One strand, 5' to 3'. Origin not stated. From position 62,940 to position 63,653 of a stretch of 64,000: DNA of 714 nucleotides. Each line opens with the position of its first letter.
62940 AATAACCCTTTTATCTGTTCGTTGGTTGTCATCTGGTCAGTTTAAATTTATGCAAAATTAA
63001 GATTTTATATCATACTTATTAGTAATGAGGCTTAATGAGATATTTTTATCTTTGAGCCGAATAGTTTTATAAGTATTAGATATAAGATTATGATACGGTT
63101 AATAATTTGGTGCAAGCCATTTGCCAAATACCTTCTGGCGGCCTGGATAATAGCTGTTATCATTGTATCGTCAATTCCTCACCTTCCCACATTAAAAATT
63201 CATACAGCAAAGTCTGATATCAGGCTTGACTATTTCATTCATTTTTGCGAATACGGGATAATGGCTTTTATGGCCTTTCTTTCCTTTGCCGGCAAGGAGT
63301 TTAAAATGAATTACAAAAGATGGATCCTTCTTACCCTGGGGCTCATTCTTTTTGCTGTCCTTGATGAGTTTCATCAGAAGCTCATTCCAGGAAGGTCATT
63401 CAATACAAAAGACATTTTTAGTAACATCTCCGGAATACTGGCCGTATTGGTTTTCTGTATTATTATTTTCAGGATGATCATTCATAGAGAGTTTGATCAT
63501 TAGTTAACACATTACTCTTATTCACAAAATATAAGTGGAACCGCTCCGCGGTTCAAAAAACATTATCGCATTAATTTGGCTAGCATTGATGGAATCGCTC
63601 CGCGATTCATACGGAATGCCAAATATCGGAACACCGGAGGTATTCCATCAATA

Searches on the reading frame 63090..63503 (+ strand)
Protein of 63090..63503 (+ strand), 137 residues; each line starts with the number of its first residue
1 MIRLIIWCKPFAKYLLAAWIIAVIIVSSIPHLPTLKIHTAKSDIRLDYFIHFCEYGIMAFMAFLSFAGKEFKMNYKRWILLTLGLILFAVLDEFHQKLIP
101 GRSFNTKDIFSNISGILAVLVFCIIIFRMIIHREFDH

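Call 51: search_protein_families(library=pfam, proteins=[window:63090-63503:+], max_evalue=0.001)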
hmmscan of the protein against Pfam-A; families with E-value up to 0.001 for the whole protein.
window:63090-63503:+ (137 aa): 1 family
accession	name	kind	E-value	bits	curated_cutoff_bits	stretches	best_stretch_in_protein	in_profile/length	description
PF04892.17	VanZ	-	9.4e-10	39.6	30.1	1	46-126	56-125/126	VanZ like family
